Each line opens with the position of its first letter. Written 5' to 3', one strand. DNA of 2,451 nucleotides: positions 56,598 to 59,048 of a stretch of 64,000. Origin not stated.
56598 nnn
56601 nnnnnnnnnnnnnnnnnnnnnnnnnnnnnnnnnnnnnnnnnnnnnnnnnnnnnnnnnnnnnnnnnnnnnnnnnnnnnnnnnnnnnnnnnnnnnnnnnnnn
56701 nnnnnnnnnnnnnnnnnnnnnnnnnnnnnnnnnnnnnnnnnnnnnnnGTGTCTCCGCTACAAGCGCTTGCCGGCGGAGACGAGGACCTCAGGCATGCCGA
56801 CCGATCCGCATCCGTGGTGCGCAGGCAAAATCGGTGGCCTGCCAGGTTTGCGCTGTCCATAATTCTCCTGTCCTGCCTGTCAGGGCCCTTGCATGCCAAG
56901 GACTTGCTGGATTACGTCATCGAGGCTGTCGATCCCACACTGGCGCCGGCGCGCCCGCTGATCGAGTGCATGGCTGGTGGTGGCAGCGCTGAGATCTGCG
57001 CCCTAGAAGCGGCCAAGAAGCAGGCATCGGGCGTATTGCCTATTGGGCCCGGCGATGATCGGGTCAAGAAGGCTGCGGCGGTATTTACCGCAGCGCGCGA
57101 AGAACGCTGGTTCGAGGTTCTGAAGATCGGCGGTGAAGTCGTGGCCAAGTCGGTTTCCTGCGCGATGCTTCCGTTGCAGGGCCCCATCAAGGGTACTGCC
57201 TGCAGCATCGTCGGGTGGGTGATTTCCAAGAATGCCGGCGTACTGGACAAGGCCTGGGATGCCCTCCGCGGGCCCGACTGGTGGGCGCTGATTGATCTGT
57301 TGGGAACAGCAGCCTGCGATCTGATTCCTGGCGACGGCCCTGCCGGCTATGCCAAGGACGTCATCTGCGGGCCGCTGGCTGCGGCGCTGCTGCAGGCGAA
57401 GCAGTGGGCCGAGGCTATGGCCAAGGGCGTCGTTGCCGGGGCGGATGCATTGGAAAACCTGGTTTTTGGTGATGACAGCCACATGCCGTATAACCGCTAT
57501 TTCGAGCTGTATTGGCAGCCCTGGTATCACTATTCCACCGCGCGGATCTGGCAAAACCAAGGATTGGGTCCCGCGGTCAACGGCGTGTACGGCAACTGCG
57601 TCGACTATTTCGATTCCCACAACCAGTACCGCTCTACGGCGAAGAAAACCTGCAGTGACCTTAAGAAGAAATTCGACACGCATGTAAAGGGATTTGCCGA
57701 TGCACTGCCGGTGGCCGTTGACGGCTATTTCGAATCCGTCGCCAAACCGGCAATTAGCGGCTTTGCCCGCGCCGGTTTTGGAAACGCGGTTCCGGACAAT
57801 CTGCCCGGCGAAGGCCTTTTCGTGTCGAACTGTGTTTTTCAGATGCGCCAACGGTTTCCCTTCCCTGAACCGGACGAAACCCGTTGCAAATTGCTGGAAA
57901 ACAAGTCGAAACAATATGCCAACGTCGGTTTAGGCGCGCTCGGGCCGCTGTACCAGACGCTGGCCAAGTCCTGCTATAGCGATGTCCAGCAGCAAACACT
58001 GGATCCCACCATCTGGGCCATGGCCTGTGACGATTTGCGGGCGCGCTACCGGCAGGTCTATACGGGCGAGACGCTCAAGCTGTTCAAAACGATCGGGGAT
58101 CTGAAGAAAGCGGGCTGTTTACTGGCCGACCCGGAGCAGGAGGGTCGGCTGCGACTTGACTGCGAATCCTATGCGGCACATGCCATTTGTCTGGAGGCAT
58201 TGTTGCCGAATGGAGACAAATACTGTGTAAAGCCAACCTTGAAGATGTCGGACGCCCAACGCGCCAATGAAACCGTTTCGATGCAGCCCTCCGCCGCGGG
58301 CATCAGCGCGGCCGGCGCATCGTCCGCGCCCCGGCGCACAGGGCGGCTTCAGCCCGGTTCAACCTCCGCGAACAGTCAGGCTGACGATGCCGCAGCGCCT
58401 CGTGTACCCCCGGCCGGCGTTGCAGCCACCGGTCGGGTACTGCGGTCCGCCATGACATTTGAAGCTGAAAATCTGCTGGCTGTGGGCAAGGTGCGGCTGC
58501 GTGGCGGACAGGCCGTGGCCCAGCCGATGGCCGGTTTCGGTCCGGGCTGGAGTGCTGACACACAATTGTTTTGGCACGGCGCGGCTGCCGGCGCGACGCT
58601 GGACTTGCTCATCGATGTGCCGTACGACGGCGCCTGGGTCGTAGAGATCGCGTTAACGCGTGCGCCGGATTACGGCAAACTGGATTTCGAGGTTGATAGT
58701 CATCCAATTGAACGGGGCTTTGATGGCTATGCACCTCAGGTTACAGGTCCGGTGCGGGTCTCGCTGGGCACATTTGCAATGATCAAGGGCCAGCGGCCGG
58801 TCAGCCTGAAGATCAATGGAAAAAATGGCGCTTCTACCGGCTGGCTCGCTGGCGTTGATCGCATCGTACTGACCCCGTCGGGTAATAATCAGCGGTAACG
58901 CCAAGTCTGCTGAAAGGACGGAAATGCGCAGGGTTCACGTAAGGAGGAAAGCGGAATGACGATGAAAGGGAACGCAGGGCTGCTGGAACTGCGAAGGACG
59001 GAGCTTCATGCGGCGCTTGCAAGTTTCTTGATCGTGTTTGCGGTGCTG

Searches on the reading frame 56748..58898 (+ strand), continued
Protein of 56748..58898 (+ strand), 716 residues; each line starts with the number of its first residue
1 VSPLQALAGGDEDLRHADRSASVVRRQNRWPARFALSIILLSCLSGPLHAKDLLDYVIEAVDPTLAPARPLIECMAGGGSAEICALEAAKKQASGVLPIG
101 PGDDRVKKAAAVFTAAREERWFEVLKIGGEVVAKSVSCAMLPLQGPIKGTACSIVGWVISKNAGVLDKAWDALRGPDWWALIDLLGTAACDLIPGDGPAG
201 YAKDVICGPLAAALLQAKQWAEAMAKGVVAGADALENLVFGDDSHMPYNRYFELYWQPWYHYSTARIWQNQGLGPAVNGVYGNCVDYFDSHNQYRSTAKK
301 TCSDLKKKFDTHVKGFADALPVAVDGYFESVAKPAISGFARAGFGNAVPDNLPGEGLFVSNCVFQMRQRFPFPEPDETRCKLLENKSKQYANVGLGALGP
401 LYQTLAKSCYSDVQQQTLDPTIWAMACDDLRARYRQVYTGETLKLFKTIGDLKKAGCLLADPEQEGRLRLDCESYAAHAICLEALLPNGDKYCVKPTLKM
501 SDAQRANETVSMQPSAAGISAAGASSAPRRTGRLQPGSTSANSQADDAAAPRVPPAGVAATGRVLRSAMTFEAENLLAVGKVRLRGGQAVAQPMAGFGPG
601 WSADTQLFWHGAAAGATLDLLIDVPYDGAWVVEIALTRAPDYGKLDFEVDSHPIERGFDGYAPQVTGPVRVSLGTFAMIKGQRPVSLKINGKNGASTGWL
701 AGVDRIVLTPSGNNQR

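Call 77: search_protein_families(library=pfam, proteins=[P0051, P0068], max_evalue=0.001)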
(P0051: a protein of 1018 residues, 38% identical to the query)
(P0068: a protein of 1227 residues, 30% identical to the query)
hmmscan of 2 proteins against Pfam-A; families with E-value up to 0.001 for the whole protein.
P0051 (1018 aa): 0 families

P0068 (1227 aa): 1 family
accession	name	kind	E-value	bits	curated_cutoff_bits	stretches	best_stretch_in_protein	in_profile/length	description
PF07705.17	CARDB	-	3.3e-08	34.1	22.7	1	964-1048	14-98/101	CARDB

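Call 81: find_encoding_contigs(protein=P0013, flank=6000, max_places=1)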
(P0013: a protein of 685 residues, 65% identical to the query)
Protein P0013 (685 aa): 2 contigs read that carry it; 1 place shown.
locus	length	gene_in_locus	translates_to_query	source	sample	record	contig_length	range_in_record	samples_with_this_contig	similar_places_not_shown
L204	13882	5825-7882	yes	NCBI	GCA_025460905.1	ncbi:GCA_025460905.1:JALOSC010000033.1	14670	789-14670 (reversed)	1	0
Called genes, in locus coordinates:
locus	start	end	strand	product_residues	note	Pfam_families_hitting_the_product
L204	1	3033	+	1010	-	PF13428:TPR_14 (faint), PF13432:TPR_16 (faint), PF00515:TPR_1 (faint), PF07719:TPR_2 (faint), PF13414:TPR_11 (faint), PF14559:TPR_19 (faint), PF13431:TPR_17 (faint)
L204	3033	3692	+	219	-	PF14681:UPRTase, PF00156:Pribosyltran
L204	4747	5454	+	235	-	PF01797:Y1_Tnp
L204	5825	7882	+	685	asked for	-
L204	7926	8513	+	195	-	-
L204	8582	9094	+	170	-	-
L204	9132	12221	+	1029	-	-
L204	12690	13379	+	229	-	PF02894:GFO_IDH_MocA_C, PF22725:GFO_IDH_MocA_C3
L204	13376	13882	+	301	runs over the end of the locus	PF00535:Glycos_transf_2, PF10111:Glyco_tranf_2_2, PF13641:Glyco_tranf_2_3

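Call 82: find_encoding_contigs(protein=P0023, flank=6000, max_places=1)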
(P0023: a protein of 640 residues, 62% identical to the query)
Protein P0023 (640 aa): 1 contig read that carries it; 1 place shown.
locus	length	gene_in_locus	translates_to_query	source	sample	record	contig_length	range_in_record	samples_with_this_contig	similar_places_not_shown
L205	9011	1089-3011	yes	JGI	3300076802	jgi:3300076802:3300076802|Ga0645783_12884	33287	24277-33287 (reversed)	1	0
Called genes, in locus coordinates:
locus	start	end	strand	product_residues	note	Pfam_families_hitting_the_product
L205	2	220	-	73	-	?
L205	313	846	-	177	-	-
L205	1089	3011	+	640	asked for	-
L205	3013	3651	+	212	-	-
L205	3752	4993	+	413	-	PF08245:Mur_ligase_M, PF02875:Mur_ligase_C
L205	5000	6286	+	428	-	PF08245:Mur_ligase_M, PF02875:Mur_ligase_C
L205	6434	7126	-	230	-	PF08241:Methyltransf_11, PF13649:Methyltransf_25 (weak)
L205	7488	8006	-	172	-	-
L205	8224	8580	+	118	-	-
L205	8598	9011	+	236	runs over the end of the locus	PF00702:Hydrolase, PF13419:HAD_2 (weak)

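Call 93: search_protein_families(library=pfam, proteins=[L204:8582-9094:+, L001:7392-7946:+, L204:9132-12221:+], max_evalue=0.01)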
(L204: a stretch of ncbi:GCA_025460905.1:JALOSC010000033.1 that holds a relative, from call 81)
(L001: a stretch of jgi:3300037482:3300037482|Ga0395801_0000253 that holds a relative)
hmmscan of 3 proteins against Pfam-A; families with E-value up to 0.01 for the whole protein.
L204:8582-9094:+ (170 aa): 1 family
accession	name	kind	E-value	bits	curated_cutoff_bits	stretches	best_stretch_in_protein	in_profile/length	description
PF12079.13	DUF3558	-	0.00061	20.2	34.1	1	15-84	1-81/173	Protein of unknown function (DUF3558)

L001:7392-7946:+ (184 aa): 1 family
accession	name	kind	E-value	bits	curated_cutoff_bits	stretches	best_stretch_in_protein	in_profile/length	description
PF12079.13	DUF3558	-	3.6e-05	24.2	34.1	1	19-81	4-82/173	Protein of unknown function (DUF3558)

L204:9132-12221:+ (1029 aa): 1 family
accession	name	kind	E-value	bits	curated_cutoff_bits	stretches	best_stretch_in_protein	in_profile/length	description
PF00092.34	VWA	-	0.0051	17.5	23.8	0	539-606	96-163/174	von Willebrand factor type A domain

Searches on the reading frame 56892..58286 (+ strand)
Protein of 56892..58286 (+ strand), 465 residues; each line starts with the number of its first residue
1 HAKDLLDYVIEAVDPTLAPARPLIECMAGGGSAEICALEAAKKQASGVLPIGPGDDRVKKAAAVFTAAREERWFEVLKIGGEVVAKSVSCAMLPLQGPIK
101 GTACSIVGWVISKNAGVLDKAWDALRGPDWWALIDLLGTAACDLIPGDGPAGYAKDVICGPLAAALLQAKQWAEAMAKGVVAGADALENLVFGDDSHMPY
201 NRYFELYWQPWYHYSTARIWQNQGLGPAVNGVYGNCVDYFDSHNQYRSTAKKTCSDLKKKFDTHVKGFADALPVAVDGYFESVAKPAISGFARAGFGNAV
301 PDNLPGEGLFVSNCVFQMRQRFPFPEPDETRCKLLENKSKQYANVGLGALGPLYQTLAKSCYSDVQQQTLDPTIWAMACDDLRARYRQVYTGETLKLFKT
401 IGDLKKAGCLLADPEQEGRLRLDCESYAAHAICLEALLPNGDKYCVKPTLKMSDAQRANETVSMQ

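Call 67: predict_structure(alignment_id=A4)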
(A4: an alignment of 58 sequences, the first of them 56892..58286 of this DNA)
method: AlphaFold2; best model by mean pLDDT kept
length: 465 residues; sequences in the alignment: 58
mean_pLDDT: 83.7   pTM: 0.67
mean pLDDT of the five models: 83.7, 82.4, 78.9, 78.7, 78.6
residues with pLDDT >= 90: 200; 70-90: 187; 50-70: 71; < 50: 7
segments of 3 or more residues with pLDDT < 50: 463-465
pLDDT, mean of each block of 10 residues (from residue 1): 79 91 83 76 61 84 90 93 93 81 87 88 78 75 69 68 67 61 60 72 90 95 92 93 89 95 92 88 87 86 88 91 86 91 84 92 92 94 92 93 95 89 91 88 85 56 46
secondary structure, 60 per line:
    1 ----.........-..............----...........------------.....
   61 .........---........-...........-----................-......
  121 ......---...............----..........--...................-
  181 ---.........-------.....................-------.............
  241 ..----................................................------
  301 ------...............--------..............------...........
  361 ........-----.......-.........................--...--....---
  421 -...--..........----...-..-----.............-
elements in order: H5-13 H15-28 H33-43 H56-69 H73-80 H82-92 H98-113 H115-126 H130-144 H149-158 H161-179 H184-192 H200-220 H228-242 H247-294 H307-321 H330-343 H350-368 H374-380 H382-406 E409-411 H414-417 E422-424 H427-436 H452-464

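Call 69: fold_search(model_id=the predicted structure, library=pdb)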
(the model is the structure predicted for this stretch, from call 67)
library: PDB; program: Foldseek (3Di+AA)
matches with E <= 10: 125; with E <= 0.001: 0
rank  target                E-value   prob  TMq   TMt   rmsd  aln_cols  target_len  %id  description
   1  5i9h_A                7.6e-01  0.12  0.14  0.15  20.3       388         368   12  Crystal structure of designed pentatricopeptide repeat protein dPPR-U8G2 in complex with its target RNA U8G2 (released 2016-04-27)
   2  9gaw_Z                9.4e-01  0.10  0.12  0.12  25.3       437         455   12  High-resolution structure of the Anaphase-promoting complex/cyclosome (APC/C) bound to co-activator Cdh1 (released 2024-08-14)
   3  9mg8_B                1.0e+00  0.21  0.19  0.23  25.8       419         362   13  Crystal Structure of b-iTHR-110 (released 2025-12-17)
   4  5mpb_P                1.4e+00  0.06  0.12  0.12  29.6       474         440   12  26S proteasome in presence of AMP-PNP (s3) (released 2017-03-08)
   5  8hpp_A                1.5e+00  0.07  0.12  0.14  22.6       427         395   10  Crystal structure of human INTS3 with SAGE1 (released 2023-12-20)
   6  7dkh_A                1.7e+00  0.07  0.12  0.08  24.9       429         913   11  Crystal structure of the Ctr9/Paf1/Cdc73/Rtf1 quaternary complex (released 2021-11-24)
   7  2yns_A                1.9e+00  0.08  0.15  0.16  19.2       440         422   13  rImp_alpha_B54NLS (released 2013-01-09)
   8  7qfw_A                2.1e+00  0.04  0.11  0.08  25.1       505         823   11  S.c. Condensin peripheral Ycg1 subcomplex bound to DNA (released 2022-06-15)
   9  7rw8_A                2.2e+00  0.05  0.11  0.10  27.5       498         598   13  AP2 bound to heparin in the closed conformation (released 2022-03-30)
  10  3gni_A                2.3e+00  0.04  0.11  0.13  22.1       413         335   11  Structure of STRAD and MO25 (released 2009-06-16)
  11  9k8a_A                2.4e+00  0.07  0.11  0.17  15.5       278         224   11  Cryo-EM structure of designed zinc-induced tetrahedron Cage-t32-Zn1-HEHE-34 (released 2025-10-29)
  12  9au7_A                2.4e+00  0.06  0.13  0.11  24.5       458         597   13  Human Retriever VPS35L/VPS29/VPS26C complex bound to SNX17 peptide (Composite Map) (released 2024-10-30)
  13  7dkh_I                2.5e+00  0.06  0.13  0.08  25.2       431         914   11  Crystal structure of the Ctr9/Paf1/Cdc73/Rtf1 quaternary complex (released 2021-11-24)
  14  8kes_C                2.5e+00  0.04  0.13  0.14  25.6       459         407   13  Cryo-EM structure of HRD1-SEL1LX3-XTP3B complex in C1 symmetry (released 2025-02-19)
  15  4n5c_G                2.5e+00  0.04  0.12  0.10  23.7       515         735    9  Crystal structure of Ypp1 (released 2014-01-22)
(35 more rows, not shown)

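Call 74: fold_search(model_id=the predicted structure, library=viral)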
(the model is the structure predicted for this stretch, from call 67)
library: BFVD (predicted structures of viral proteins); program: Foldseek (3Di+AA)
matches with E <= 10: 83; with E <= 0.001: 0
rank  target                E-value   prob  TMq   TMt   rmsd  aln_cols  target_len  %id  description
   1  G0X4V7                1.4e-01  0.11  0.10  0.08  31.6       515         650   13  Uncharacterized protein [Salmonella phage 7-11]
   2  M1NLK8                2.9e-01  0.20  0.12  0.15  22.5       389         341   10  Repeat protein [Moumouvirus goulette]
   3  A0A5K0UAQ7            3.6e-01  0.08  0.10  0.08  37.1       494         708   12  Uncharacterized protein [Yasminevirus sp. GU-2018]
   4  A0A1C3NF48            6.4e-01  0.04  0.08  0.08  39.8       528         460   10  (no name in the UniProt tables at hand)
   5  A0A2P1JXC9            8.2e-01  0.09  0.12  0.08  22.6       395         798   11  Tape measure protein [Rhodococcus phage Finch]
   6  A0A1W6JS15            8.9e-01  0.08  0.13  0.11  26.1       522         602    9  Tail length tape-measure protein 1 [Salmonella phage SE1Kor]
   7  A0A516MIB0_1          1.1e+00  0.05  0.09  0.05  29.4       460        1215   11  (no name in the UniProt tables at hand)
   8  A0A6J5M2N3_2          1.1e+00  0.05  0.10  0.08  23.8       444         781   11  Uncharacterized protein [uncultured Caudovirales phage]
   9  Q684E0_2              1.7e+00  0.05  0.12  0.07  30.3       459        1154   13  (no name in the UniProt tables at hand)
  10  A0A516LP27            1.7e+00  0.03  0.10  0.09  29.1       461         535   14  (no name in the UniProt tables at hand)
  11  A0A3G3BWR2            1.8e+00  0.06  0.13  0.07  40.7       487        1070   15  (no name in the UniProt tables at hand)
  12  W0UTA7                2.0e+00  0.06  0.11  0.10  29.5       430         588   11  (no name in the UniProt tables at hand)
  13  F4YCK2                2.1e+00  0.04  0.11  0.06  46.7       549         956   11  (no name in the UniProt tables at hand)
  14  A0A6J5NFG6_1          2.2e+00  0.06  0.15  0.07  46.3       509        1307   12  Phage tail tape measure protein [uncultured Caudovirales phage]
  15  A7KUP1                2.3e+00  0.02  0.09  0.09  26.8       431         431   13  (no name in the UniProt tables at hand)
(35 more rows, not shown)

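Call 75: search_protein_representatives(protein=window:56892-58286:+)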
Query: 465 residues. Proteins with E-value up to 0.001 (for the whole library): 98; up to 1e-10: 72; up to 1e-30: 39. The best 98 are listed.
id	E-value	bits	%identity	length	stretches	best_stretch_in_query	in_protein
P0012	1.5e-218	742.9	68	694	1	2-460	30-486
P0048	1.2e-164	565.2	57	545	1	2-446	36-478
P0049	1.6e-156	538.4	71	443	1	2-330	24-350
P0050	1.0e-131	456.6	49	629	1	3-448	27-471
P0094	2.3e-93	330.2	55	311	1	1-272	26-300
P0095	1.6e-86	307.6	70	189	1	99-276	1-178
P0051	5.5e-86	305.8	40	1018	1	5-439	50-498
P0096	7.7e-75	269.1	37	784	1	4-441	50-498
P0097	1.5e-73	264.8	38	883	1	4-445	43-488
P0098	3.3e-71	257.1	37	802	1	4-456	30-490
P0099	4.2e-70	253.5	38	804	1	4-436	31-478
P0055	1.6e-64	235.0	38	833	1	5-434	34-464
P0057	1.5e-61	225.2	37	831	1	26-446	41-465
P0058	8.3e-57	209.6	38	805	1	5-443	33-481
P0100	1.7e-53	198.7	30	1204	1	12-448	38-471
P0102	3.3e-52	194.5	35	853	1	11-462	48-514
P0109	3.0e-46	174.8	31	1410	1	12-462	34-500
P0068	9.4e-45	169.9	31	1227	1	4-460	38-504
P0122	4.8e-29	118.1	32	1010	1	8-285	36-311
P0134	3.0e-20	89.1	27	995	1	12-299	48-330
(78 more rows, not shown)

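Call 77: search_protein_families(library=pfam, proteins=[P0096, P0097, P0100, P0109, P0102, P0122, P0134], max_evalue=0.001)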
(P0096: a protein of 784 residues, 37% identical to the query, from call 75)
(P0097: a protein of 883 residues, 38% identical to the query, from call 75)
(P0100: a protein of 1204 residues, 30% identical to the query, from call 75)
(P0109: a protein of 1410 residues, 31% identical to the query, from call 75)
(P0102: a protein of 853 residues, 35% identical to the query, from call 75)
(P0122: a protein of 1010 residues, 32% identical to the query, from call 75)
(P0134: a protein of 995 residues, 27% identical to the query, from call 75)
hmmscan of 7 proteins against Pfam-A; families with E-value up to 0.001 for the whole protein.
P0096 (784 aa): 0 families

P0097 (883 aa): 0 families

P0100 (1204 aa): 1 family
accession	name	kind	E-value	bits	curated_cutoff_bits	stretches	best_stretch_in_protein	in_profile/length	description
PF07705.17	CARDB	-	2.6e-21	76.2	22.7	3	748-826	22-100/101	CARDB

P0109 (1410 aa): 0 families

P0102 (853 aa): 0 families

P0122 (1010 aa): 1 family
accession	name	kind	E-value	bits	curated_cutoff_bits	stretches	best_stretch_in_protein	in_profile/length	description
PF07705.17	CARDB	-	6.8e-15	55.5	22.7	2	879-973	6-99/101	CARDB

P0134 (995 aa): 0 families
